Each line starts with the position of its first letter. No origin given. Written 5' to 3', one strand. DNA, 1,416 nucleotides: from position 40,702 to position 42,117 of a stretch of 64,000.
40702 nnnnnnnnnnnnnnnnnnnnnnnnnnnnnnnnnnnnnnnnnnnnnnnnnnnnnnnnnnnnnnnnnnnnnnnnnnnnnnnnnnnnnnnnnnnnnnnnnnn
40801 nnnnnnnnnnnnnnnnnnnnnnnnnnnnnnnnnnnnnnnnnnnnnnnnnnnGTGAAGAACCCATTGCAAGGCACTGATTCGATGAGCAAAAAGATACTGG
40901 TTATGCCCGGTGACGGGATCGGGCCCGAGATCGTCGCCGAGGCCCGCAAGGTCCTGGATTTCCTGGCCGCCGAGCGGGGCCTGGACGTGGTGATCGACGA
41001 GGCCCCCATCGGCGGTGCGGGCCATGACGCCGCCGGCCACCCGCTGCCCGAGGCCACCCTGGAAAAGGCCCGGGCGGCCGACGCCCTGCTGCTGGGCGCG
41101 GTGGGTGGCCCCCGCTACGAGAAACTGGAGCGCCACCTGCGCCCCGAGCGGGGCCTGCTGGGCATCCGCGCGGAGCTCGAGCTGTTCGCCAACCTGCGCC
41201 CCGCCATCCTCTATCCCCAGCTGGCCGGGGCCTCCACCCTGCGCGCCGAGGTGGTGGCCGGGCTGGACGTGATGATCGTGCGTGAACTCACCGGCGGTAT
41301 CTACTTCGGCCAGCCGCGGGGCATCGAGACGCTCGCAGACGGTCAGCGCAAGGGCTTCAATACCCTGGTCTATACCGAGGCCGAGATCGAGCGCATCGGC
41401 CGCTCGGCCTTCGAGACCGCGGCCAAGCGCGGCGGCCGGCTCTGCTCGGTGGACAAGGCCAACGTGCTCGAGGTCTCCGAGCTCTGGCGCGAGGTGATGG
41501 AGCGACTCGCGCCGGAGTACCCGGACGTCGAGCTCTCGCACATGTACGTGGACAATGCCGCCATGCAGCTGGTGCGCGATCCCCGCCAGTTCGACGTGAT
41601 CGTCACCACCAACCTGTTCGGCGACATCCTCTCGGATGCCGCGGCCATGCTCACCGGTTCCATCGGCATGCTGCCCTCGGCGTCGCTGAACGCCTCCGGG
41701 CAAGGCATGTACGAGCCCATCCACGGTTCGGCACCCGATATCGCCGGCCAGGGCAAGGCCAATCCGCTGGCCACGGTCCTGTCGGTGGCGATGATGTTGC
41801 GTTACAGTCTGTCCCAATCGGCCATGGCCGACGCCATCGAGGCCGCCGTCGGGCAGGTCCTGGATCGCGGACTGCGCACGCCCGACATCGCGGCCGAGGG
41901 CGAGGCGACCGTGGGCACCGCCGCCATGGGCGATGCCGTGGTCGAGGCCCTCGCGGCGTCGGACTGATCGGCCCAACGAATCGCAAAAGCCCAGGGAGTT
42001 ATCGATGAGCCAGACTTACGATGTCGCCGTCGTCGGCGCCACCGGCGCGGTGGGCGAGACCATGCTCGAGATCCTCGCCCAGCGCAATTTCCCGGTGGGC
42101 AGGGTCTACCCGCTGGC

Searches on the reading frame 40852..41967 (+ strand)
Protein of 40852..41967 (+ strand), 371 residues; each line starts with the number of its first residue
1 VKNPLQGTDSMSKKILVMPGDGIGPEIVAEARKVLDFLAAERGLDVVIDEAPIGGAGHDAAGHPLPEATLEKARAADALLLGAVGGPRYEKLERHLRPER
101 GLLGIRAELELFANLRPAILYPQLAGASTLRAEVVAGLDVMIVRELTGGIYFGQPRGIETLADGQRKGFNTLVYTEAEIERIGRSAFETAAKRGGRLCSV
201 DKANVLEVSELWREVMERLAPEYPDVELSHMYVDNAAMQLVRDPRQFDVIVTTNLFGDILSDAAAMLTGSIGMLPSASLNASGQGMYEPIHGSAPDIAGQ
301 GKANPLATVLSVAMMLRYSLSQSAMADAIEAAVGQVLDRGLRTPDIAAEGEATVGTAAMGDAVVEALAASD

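Call 3: search_protein_families(library=pfam, proteins=[window:40852-41967:+], max_evalue=0.01)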
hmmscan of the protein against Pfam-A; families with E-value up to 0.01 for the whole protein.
window:40852-41967:+ (371 aa): 2 families
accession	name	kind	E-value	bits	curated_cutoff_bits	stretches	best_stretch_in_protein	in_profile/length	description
PF00180.25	Iso_dh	-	6.1e-135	450.4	27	1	14-363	1-348/348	Isocitrate/isopropylmalate dehydrogenase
PF02579.22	Nitro_FeMo-Co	-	0.0054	17.4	26.3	0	55-95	34-73/94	Dinitrogenase iron-molybdenum cofactor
